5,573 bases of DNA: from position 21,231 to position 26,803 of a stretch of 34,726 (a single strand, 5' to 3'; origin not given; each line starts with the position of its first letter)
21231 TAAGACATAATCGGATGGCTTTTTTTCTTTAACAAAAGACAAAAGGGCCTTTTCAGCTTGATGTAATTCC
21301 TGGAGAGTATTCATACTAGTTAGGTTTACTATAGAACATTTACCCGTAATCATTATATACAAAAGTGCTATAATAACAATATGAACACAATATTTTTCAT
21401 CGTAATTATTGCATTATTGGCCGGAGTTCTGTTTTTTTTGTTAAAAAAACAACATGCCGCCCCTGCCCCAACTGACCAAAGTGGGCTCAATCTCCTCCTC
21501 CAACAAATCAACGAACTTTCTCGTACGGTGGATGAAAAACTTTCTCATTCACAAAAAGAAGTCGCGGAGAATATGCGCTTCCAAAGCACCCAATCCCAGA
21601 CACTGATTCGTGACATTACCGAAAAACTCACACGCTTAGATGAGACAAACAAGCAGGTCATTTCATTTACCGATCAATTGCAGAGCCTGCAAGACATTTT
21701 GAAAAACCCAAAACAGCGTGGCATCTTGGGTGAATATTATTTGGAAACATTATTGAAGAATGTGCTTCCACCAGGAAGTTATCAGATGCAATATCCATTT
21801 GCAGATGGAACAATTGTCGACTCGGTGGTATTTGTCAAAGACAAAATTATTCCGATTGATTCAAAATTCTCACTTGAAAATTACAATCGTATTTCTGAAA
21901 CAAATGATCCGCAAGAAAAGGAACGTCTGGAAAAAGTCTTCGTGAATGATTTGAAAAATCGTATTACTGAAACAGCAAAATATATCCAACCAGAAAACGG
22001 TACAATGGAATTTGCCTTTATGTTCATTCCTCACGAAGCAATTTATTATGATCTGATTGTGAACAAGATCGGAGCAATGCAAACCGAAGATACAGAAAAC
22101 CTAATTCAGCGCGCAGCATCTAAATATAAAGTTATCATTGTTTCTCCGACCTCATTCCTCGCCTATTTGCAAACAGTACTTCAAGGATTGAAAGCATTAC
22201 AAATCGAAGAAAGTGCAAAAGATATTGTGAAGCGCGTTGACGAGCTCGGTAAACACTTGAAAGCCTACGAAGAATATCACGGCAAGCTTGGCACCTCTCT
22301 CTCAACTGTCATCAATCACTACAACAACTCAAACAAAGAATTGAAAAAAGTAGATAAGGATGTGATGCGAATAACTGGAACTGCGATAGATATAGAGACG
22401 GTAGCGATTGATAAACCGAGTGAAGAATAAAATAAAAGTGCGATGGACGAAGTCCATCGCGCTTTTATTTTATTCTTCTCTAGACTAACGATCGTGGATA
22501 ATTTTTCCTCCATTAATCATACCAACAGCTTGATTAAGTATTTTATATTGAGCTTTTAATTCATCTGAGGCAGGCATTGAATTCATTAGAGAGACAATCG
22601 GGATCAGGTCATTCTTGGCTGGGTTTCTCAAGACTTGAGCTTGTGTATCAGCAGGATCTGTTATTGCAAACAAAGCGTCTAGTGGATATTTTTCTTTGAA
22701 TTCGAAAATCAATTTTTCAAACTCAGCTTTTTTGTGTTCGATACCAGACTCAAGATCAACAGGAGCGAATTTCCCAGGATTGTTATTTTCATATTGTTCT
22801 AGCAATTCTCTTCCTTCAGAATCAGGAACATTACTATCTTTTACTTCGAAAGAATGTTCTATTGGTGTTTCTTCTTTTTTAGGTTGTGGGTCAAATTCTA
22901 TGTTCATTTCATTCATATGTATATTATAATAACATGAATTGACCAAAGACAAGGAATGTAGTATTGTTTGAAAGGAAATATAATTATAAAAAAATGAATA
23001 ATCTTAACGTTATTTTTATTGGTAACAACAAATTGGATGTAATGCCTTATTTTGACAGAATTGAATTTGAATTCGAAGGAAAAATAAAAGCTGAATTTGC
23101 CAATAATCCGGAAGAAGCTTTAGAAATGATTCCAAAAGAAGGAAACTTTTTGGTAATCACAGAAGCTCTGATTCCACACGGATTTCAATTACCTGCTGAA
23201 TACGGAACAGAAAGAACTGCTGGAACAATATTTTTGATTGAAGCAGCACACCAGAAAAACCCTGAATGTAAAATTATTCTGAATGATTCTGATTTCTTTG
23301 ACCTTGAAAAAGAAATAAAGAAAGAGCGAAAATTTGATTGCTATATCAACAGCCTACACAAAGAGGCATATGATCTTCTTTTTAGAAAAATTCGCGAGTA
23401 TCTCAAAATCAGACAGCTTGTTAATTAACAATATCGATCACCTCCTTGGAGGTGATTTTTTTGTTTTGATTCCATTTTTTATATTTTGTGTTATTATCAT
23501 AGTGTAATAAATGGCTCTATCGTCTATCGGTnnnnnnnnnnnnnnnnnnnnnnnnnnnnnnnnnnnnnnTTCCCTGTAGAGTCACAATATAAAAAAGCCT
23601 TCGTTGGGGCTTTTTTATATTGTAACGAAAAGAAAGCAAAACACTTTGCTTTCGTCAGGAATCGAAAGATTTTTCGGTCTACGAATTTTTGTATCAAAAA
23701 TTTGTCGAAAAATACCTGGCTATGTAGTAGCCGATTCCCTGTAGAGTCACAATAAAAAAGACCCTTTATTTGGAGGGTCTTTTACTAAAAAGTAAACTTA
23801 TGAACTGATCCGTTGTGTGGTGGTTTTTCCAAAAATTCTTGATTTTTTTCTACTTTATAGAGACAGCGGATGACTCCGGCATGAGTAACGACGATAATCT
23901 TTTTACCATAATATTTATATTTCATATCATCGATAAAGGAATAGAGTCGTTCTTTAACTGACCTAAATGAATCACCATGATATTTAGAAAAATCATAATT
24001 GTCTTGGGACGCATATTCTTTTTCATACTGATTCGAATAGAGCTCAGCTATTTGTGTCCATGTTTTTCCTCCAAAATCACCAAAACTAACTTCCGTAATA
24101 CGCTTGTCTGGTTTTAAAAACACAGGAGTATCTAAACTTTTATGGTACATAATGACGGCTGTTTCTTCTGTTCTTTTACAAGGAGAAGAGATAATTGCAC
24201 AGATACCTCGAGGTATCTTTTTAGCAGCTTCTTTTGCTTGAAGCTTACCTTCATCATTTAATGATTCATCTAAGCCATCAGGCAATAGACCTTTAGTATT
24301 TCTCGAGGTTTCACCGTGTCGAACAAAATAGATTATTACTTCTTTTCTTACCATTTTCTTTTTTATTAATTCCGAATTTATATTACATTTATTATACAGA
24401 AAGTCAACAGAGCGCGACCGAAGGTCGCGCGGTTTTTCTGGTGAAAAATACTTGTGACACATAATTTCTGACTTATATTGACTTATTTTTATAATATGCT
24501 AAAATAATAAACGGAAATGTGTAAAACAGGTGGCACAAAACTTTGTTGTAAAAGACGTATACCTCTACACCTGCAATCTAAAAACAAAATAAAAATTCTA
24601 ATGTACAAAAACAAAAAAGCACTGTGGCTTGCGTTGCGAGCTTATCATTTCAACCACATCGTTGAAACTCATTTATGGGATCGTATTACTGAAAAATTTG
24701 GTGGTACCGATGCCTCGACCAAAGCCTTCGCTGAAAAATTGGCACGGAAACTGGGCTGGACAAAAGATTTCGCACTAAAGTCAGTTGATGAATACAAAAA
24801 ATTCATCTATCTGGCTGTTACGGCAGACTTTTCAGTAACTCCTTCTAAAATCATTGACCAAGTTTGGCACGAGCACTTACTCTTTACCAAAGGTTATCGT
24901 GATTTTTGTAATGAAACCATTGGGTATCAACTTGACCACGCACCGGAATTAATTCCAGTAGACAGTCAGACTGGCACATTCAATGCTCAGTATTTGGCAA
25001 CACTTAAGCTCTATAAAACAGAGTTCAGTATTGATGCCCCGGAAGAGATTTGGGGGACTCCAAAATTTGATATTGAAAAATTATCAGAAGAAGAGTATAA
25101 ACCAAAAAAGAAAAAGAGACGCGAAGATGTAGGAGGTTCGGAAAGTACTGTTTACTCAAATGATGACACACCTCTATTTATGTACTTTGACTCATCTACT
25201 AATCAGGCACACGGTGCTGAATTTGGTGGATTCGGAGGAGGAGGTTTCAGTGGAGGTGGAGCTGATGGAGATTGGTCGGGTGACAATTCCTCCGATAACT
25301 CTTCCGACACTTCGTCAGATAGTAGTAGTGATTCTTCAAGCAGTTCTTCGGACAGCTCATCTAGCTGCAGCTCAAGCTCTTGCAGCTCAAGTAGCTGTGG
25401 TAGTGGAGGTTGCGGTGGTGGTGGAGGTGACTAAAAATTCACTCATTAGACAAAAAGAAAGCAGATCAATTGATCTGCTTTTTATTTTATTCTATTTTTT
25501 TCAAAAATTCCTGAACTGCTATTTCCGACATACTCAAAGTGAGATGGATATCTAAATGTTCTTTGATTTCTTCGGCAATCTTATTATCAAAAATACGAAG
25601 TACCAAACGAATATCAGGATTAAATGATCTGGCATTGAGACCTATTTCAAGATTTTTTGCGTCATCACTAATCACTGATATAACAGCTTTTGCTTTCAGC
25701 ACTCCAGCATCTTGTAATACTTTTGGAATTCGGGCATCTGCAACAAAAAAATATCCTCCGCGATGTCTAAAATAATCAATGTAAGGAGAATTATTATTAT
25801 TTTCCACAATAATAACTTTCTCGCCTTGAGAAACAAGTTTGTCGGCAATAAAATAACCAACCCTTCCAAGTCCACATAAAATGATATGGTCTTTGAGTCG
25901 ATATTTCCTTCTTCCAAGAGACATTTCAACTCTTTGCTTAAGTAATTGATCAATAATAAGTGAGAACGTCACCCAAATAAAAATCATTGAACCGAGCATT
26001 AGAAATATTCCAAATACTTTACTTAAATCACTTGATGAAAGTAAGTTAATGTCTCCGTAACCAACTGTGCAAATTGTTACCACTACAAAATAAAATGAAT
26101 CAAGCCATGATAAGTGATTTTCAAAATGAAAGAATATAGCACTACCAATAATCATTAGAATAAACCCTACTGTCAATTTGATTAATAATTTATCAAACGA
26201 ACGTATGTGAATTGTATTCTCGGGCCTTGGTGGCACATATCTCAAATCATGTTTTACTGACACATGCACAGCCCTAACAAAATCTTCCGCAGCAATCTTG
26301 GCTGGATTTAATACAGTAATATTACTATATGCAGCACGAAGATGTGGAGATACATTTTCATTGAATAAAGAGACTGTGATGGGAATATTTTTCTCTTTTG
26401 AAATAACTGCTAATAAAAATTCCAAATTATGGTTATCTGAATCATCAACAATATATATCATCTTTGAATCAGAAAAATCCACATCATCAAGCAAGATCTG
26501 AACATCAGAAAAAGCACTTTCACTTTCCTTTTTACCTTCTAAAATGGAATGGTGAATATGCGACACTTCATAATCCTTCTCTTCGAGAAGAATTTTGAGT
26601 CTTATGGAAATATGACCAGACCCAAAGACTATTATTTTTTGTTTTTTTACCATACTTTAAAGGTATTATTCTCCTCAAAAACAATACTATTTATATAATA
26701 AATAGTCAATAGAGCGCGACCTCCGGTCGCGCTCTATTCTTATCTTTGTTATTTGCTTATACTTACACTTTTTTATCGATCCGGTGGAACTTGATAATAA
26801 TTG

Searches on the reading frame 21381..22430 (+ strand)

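Call 88: search_protein_families(library=pfam, proteins=[window:21381-22430:+], max_evalue=0.001)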
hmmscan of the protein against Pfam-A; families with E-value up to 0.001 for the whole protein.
window:21381-22430:+ (349 aa): 1 family
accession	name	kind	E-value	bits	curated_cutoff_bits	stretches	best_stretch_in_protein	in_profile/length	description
PF02646.22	RmuC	-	9.6e-51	173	26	1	41-329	1-272/291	RmuC family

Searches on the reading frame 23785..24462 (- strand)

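Call 88: search_protein_families(library=pfam, proteins=[window:23785-24462:-], max_evalue=0.001)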
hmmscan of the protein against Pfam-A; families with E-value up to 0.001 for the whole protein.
window:23785-24462:- (225 aa): 1 family
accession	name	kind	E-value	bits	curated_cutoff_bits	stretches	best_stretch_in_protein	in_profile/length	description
PF00300.27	His_Phos_1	-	4.8e-35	121.4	21.7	1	44-204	1-157/194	Histidine phosphatase superfamily (branch 1)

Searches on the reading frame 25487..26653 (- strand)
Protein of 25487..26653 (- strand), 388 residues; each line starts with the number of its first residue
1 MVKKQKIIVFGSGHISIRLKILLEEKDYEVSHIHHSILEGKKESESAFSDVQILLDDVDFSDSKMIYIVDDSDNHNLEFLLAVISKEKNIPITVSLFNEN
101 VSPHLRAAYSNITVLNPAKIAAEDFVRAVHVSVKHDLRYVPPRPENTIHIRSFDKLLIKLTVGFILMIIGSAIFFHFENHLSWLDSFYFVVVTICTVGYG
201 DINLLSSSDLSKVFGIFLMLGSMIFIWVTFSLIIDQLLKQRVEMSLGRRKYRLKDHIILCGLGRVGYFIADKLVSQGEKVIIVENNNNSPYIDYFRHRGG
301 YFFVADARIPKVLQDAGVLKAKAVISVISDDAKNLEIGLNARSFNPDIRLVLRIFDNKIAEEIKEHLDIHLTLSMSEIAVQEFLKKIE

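Call 88: search_protein_families(library=pfam, proteins=[window:25487-26653:-], max_evalue=0.001)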
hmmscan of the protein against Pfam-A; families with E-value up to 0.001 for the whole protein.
window:25487-26653:- (388 aa): 3 families
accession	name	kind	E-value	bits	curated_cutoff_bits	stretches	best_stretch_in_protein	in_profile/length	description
PF02254.24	TrkA_N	-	4.5e-22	79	23.8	1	257-365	1-107/116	TrkA-N domain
PF07885.22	Ion_trans_2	-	6.2e-13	48.9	22.5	1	164-237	3-77/79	Ion channel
PF13241.12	NAD_binding_7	-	0.00027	21.9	22.1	0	255-342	8-83/104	Putative NAD(P)-binding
